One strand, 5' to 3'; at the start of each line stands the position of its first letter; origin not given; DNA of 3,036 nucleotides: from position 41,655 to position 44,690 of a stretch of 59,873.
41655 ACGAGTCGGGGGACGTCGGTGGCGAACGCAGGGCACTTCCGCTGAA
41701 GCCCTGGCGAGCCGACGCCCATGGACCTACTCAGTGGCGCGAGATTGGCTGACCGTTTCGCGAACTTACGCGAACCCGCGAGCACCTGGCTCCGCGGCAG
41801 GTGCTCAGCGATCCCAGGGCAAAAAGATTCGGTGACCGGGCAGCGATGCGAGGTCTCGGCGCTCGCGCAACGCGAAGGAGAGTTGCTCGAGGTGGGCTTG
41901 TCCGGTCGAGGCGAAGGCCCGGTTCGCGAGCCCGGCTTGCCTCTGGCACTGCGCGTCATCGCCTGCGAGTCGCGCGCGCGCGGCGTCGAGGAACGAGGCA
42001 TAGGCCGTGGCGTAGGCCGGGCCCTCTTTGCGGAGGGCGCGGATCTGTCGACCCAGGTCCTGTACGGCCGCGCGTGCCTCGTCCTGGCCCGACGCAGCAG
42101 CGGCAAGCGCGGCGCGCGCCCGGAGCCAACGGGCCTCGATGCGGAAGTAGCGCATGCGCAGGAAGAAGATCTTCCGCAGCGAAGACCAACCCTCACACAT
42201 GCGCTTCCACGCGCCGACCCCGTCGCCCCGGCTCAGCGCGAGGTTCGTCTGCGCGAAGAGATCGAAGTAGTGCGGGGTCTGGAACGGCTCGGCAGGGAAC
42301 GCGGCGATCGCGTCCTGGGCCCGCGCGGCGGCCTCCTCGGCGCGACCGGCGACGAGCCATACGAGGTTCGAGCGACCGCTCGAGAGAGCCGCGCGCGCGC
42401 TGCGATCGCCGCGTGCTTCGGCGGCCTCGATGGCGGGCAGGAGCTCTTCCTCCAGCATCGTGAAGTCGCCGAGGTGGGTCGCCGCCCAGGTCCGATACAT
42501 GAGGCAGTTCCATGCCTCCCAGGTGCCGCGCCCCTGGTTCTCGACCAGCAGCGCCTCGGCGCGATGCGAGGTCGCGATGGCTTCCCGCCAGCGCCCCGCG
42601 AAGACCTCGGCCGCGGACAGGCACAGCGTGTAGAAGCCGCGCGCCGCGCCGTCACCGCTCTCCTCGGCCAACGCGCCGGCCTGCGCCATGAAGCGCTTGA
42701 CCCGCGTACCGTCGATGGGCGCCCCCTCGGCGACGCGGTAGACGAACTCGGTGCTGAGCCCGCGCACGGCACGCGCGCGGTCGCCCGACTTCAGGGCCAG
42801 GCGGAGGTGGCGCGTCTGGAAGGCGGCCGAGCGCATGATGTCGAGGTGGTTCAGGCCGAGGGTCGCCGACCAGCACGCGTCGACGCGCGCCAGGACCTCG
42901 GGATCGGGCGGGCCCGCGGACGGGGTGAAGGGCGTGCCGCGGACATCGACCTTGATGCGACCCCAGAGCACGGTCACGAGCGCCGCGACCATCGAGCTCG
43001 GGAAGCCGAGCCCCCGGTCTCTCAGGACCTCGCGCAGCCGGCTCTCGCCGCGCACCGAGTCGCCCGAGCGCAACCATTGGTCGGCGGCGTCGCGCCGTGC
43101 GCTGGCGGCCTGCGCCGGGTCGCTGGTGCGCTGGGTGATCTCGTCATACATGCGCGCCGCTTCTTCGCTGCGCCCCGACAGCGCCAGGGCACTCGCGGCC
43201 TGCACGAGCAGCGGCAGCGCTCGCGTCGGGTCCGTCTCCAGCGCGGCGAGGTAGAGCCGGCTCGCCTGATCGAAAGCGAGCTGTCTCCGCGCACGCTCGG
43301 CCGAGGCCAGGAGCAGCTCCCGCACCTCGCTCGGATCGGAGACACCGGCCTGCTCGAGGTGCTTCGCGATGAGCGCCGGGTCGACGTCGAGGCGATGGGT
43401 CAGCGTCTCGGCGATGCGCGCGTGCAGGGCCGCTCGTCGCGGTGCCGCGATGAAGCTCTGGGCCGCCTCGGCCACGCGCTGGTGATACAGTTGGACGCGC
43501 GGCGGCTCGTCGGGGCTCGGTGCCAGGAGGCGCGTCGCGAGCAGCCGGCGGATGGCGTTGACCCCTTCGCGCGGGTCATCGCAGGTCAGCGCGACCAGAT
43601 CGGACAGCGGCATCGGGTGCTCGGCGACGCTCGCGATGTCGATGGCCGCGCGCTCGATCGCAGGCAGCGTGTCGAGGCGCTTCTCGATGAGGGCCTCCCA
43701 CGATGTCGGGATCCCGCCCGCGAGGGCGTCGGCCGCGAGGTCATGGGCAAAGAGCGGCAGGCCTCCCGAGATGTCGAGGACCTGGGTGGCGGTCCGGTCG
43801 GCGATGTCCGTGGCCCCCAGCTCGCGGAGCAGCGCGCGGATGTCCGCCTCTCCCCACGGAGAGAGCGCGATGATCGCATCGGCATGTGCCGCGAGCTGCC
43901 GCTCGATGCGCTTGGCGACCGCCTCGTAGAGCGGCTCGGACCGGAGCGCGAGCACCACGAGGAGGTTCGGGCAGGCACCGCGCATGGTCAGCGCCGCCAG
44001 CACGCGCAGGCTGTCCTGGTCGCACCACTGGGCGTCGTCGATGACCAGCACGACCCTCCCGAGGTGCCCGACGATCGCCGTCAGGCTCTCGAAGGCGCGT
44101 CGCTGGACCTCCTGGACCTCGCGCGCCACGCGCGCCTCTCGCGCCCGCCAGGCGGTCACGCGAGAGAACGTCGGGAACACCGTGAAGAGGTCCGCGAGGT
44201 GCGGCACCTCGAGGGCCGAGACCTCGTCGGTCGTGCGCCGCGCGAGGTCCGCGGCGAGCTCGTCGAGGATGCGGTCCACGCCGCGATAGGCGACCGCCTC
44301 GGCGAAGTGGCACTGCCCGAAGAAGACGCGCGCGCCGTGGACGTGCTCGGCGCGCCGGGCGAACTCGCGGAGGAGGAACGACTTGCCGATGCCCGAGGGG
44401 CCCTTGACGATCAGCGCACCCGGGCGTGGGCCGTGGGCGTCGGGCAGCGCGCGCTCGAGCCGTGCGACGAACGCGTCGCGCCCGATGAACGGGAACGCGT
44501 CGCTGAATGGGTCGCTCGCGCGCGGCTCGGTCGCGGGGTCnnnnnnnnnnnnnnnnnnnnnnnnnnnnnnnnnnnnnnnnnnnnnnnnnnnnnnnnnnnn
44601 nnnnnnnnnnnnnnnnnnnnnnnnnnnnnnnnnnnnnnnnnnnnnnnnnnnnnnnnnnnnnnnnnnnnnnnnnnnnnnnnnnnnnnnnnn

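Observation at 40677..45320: Candidate novel system: non-RD kinase-STAND NTPase next to a signal-less trypsin-like protease with an unknown N-terminal domain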

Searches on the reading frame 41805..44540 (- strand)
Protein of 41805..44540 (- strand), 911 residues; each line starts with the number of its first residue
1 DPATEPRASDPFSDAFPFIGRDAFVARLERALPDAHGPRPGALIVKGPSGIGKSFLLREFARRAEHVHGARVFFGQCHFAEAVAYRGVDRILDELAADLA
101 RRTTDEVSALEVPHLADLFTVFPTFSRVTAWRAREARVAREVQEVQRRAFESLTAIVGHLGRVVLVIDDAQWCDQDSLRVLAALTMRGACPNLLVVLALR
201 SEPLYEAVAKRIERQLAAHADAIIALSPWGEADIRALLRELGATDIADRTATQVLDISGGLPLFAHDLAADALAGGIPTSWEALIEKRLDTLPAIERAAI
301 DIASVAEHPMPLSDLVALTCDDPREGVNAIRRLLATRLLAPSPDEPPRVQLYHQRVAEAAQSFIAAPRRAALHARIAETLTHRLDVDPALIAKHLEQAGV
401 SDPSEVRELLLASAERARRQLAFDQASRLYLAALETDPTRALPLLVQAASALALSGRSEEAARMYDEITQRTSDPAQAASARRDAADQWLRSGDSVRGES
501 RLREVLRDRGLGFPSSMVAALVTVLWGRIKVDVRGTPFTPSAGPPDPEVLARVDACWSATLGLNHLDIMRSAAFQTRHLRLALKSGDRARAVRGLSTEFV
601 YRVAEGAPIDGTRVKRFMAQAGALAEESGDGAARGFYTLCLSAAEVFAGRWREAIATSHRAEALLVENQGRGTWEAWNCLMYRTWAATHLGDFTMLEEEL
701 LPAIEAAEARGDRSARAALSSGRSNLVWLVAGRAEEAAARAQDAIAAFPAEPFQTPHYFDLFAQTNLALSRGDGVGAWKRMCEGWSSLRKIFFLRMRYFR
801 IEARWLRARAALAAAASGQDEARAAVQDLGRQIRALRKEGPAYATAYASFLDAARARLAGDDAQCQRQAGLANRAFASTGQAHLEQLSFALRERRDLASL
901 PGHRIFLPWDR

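Call 22: find_homologous_proteins(query=window:41805-44540:-, max_evalue=1e-10)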
Query window:41805-44540:- (911 aa): 92 proteins with E <= 1e-10 among 8000 candidates.
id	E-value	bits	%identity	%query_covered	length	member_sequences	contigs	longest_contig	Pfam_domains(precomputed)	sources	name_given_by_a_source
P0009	0.0e+0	1965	99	100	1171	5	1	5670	PF06293.21,PF07714.24,PF00069.32,PF03109.23,PF05729.19,PF13401.13,PF13191.13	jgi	jgi:hypothetical protein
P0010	2.0e-91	326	33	89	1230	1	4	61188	PF07714.24,PF00069.32,PF03109.23,PF17667.8,PF13191.13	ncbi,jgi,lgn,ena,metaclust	metaclust:\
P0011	8.2e-87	311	32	96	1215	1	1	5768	PF07714.24,PF00069.32,PF13401.13,PF13191.13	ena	-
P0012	3.3e-78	282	31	92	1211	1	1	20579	PF07714.24,PF00069.32,PF03109.23,PF13401.13,PF01637.25,PF17667.8,PF13191.13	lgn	-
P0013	3.6e-77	279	35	50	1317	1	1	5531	PF07714.24,PF00069.32,PF03109.23,PF13401.13,PF13191.13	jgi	jgi:predicted Ser/Thr protein kinase/tetratricopeptide (TPR) repeat protein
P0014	9.2e-77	277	30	87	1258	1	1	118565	PF07714.24,PF00069.32,PF13191.13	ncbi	-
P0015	1.2e-76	277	31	96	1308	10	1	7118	PF07714.24,PF00069.32,PF01637.25,PF13191.13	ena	-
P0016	2.4e-73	266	31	93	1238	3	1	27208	PF07714.24,PF00069.32,PF01637.25,PF13191.13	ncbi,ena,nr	ncbi:MAG TPA: AAA family ATPase [Polyangia bacterium]|nr:AAA family ATPase [Polyangia bacterium]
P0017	8.5e-73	264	31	84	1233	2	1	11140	PF07714.24,PF00069.32,PF13401.13,PF20703.4,PF17667.8,PF13191.13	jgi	jgi:serine/threonine protein kinase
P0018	1.7e-71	260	29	95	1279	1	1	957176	PF07714.24,PF00069.32,PF13401.13,PF13191.13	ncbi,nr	ncbi:MAG: AAA family ATPase [Holophagaceae bacterium]|nr:AAA family ATPase [Holophagaceae bacterium]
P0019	6.6e-71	258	31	89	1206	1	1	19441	PF07714.24,PF00069.32,PF13401.13,PF13191.13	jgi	jgi:serine/threonine protein kinase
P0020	6.7e-71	258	32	89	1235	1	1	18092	PF07714.24,PF00069.32,PF13191.13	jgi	-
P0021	3.8e-70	255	31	88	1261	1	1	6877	PF07714.24,PF00069.32,PF03109.23,PF13401.13,PF17667.8,PF13191.13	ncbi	-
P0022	1.7e-69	253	31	84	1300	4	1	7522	PF07714.24,PF00069.32,PF03109.23,PF13401.13,PF13191.13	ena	-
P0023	4.6e-69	252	31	94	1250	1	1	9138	PF07714.24,PF00069.32,PF05729.19,PF13401.13,PF13191.13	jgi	jgi:hypothetical protein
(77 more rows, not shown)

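Call 23: find_encoding_contigs(protein=P0010, flank=7000, max_places=2)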
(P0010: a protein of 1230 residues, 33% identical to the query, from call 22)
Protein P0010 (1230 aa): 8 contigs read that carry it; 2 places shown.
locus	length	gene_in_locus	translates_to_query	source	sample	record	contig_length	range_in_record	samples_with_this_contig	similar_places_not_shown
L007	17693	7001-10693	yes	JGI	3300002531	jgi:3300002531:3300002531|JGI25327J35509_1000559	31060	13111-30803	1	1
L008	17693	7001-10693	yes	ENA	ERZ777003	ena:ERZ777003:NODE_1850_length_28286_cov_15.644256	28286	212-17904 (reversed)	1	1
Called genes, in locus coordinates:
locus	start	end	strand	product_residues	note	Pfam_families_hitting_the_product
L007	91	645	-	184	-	PF00466:Ribosomal_L10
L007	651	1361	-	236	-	PF00687:Ribosomal_L1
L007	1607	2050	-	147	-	PF03946:Ribosomal_L11_N, PF00298:Ribosomal_L11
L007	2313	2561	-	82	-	-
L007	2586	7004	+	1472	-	PF13086:AAA_11, PF13604:AAA_30 (faint), PF01443:Viral_helicase1 (faint), PF13245:AAA_19 (faint), PF13087:AAA_12, PF18741:MTES_1575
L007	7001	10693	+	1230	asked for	PF00069:Pkinase, PF07714:PK_Tyr_Ser-Thr, PF03109:ABC1 (weak), PF17667:Pkinase_fungal (weak), PF13191:AAA_16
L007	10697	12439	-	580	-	PF00890:FAD_binding_2 (weak), PF01266:DAO (weak), PF01593:Amino_oxidase (weak), PF07992:Pyr_redox_2 (faint), PF12831:FAD_oxidored (faint), PF13450:NAD_binding_8, PF01593:Amino_oxidase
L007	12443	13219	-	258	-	PF19458:DUF5995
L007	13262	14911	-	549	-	PF01590:GAF, PF13185:GAF_2, PF00158:Sigma54_activat, PF01078:Mg_chelatase (faint), PF14532:Sigma54_activ_2, PF00004:AAA, PF07728:AAA_5, PF25601:AAA_lid_14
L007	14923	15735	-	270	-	PF00656:Peptidase_C14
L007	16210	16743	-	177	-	PF02357:NusG, PF00467:KOW (weak)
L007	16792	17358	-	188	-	PF00584:SecE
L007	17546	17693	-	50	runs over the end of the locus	PF00471:Ribosomal_L33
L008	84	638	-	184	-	PF00466:Ribosomal_L10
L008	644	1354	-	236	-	PF00687:Ribosomal_L1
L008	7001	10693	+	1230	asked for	PF00069:Pkinase, PF07714:PK_Tyr_Ser-Thr, PF03109:ABC1 (weak), PF17667:Pkinase_fungal (weak), PF13191:AAA_16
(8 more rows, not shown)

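Call 24: find_encoding_contigs(protein=P0012, flank=7000, max_places=2)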
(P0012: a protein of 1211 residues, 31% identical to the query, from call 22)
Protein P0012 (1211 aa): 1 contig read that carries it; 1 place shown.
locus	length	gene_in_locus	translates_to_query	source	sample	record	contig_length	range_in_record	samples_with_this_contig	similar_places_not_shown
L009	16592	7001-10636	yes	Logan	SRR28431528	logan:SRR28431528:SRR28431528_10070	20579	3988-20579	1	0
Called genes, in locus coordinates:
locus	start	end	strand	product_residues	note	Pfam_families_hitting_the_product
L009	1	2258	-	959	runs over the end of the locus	-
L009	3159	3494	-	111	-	-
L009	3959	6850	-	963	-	PF12902:Ferritin-like, PF00890:FAD_binding_2 (weak), PF01266:DAO (faint), PF01593:Amino_oxidase, PF07992:Pyr_redox_2 (faint), PF12831:FAD_oxidored (faint), PF13450:NAD_binding_8, PF01593:Amino_oxidase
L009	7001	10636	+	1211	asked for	PF00069:Pkinase, PF07714:PK_Tyr_Ser-Thr, PF03109:ABC1 (weak), PF17667:Pkinase_fungal (faint), PF01637:ATPase_2 (faint), PF13191:AAA_16, PF13401:AAA_22 (faint)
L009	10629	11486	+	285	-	-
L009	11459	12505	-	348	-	-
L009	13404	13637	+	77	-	-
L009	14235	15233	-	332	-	-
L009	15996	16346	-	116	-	-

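Call 25: find_encoding_contigs(protein=P0014, flank=7000, max_places=2)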
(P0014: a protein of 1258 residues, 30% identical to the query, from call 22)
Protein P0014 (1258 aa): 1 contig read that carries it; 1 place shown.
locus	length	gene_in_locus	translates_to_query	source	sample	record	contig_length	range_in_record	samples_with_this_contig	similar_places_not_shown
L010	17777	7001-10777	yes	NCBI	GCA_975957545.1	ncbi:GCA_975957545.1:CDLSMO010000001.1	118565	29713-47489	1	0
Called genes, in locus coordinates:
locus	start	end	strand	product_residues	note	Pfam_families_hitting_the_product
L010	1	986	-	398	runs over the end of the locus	PF16697:Yop-YscD_cpl, PF00498:FHA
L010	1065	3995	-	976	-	PF00069:Pkinase, PF03109:ABC1 (faint), PF07714:PK_Tyr_Ser-Thr, PF13374:TPR_10 (faint), PF17874:TPR_MalT (weak), PF24885:TPR_NPHP3 (faint), PF13424:TPR_12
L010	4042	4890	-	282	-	PF09359:VTC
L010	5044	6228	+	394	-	PF00072:Response_reg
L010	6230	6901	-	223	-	PF00085:Thioredoxin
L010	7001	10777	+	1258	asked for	PF00069:Pkinase, PF07714:PK_Tyr_Ser-Thr, PF13191:AAA_16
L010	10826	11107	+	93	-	PF12643:MazG-like (weak), PF03819:MazG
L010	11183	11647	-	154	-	-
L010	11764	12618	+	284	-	PF13483:Lactamase_B_3, PF12706:Lactamase_B_2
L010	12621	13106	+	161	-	-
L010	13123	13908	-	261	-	PF00378:ECH_1, PF16113:ECH_2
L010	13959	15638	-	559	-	PF14520:HHH_5 (weak), PF14791:DNA_pol_B_thumb (weak), PF02811:PHP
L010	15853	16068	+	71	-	-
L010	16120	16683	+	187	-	PF01966:HD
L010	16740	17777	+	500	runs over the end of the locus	PF20005:fvmX7 (weak)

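Call 26: find_encoding_contigs(protein=P0016, flank=7000, max_places=2)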
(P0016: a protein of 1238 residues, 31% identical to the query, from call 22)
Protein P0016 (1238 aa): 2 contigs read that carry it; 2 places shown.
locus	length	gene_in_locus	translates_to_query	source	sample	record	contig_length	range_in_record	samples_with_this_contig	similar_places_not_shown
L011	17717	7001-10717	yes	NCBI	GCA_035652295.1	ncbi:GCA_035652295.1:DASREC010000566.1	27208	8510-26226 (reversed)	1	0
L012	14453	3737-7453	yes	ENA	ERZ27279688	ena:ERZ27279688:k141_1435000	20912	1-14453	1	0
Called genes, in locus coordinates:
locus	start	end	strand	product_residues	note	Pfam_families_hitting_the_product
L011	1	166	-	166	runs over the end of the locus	-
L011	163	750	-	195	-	PF04542:Sigma70_r2, PF08281:Sigma70_r4_2, PF04545:Sigma70_r4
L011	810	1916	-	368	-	PF12679:ABC2_membrane_2, PF12730:ABC2_membrane_4 (faint), PF12698:ABC2_membrane_3, PF01061:ABC2_membrane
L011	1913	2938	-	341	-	PF00005:ABC_tran, PF13304:AAA_21 (weak)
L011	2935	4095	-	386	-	PF25881:HH_YBHG (weak), PF25954:Beta-barrel_RND_2 (weak), PF25990:Beta-barrel_YknX (weak)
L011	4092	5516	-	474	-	PF02321:OEP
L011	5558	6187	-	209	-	PF00440:TetR_N, PF14246:TetR_C_7 (faint)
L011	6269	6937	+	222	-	-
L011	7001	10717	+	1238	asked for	PF00069:Pkinase, PF07714:PK_Tyr_Ser-Thr, PF00069:Pkinase, PF01637:ATPase_2 (weak), PF13191:AAA_16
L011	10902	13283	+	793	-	PF13757:VIT_2, PF08487:VIT, PF05762:VWA_CoxE (weak), PF00092:VWA, PF13519:VWA_2, PF13768:VWA_3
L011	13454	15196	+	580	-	PF07494:Reg_prop (faint)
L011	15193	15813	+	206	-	-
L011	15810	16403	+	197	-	PF14326:DUF4384 (weak)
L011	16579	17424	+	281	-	PF00882:Zn_dep_PLPC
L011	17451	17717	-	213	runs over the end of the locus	-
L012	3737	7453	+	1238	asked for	PF00069:Pkinase, PF07714:PK_Tyr_Ser-Thr, PF00069:Pkinase, PF01637:ATPase_2 (weak), PF13191:AAA_16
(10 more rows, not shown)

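Call 31: find_related_loci(query=A2, collection=genome_contigs, flank=10000)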
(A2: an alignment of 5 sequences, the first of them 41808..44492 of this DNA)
Query A2 (895 aa) in genome_contigs; peptide patterns used: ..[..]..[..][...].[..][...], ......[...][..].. (x = any residue, [..] = any of these).
600 stretches matched a pattern (row limit reached: there are more); 448 encode a relative of the query (tblastn E <= 1e-3); the best 80 are kept; 80 distinct loci.
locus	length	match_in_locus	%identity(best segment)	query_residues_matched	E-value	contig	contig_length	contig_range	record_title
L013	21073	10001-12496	33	1-837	2e-90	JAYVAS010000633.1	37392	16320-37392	MAG: Pseudomonadota bacterium isolate GL26_UP_concoct_141 GL26_UP_concoct_141_632, whole genome shotgun sequence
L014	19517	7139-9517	32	2-797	2e-85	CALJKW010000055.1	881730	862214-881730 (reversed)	MAG TPA_asm: uncultured Myxococcales bacterium isolate SRR6227243_bin.56_CONCOCT_v1.1_MAG genome assembly, contig: ERZ79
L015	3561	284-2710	32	1-795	5e-83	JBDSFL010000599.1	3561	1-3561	MAG: Thermoanaerobaculia bacterium isolate cluster1_bin.227 k127_11096989, whole genome shotgun sequence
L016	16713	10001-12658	31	2-886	7e-77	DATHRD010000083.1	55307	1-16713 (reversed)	MAG TPA_asm: Thermoanaerobaculia bacterium isolate SMAG_U12756 k141_889524, whole genome shotgun sequence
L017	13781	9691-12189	33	21-838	2e-76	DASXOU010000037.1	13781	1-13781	MAG TPA_asm: Polyangia bacterium isolate SMAG_U5390 k141_3210401, whole genome shotgun sequence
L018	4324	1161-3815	30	2-886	3e-76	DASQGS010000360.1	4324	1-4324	MAG TPA_asm: Thermoanaerobaculia bacterium isolate SMAG_U11813 k141_237999, whole genome shotgun sequence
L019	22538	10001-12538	30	1-838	1e-75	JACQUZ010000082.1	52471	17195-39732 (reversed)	MAG: Deltaproteobacteria bacterium isolate NC_groundwater_1450_Ag_S-0.65um_64_25 S_p65_S5_coassembly_k141_2663647, whole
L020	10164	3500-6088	31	1-845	2e-75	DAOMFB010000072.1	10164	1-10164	MAG TPA_asm: Thermoanaerobaculia bacterium isolate AMR_MDS_5013 NODE_705_length_10164_cov_6.485211, whole genome shotgun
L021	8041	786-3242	30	2-803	1e-74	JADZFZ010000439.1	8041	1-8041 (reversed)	MAG: Deltaproteobacteria bacterium isolate SJ883 c_000000397004, whole genome shotgun sequence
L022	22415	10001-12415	32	1-786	2e-73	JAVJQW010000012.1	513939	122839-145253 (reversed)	MAG: Deltaproteobacteria bacterium isolate D1-CHI-08 k141_25119, whole genome shotgun sequence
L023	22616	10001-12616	25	3-824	6e-72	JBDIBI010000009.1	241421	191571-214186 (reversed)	MAG: Blastocatellia bacterium isolate AS-MICRO-OLR.206 NODE_76_length_241421_cov_37.478864, whole genome shotgun sequenc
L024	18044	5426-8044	32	2-863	7e-73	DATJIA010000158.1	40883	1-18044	MAG TPA_asm: Kofleriaceae bacterium isolate SMAG_U15526 k141_167293, whole genome shotgun sequence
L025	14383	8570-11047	30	2-803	3e-71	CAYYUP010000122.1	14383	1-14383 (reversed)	MAG TPA_asm: uncultured Nannocystis sp. isolate binchicken_co67_189 genome assembly, contig: NODE_4382_length_14383_cov_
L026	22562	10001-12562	29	2-846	4e-71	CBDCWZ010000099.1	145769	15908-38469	MAG: Kofleriaceae bacterium isolate 90900d0d-9097-4981-b2eb-95014cb5dc38 genome assembly, contig: contig_99, whole genom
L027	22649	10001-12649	30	1-860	1e-70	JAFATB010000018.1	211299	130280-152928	MAG: Acidobacteriota bacterium isolate CP_BM_ER_R9_1 BM_ER_R9_k147_3482054, whole genome shotgun sequence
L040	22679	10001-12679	32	1-852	4e-70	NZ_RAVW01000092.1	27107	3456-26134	Corallococcus exercitus strain AB043A NODE_92_27107_cov_13.034_ID_16557, whole genome shotgun sequence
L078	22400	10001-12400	32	2-789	4e-60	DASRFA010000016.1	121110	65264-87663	MAG TPA_asm: Candidatus Binatia bacterium isolate SMAG_U10020 k141_2327486, whole genome shotgun sequence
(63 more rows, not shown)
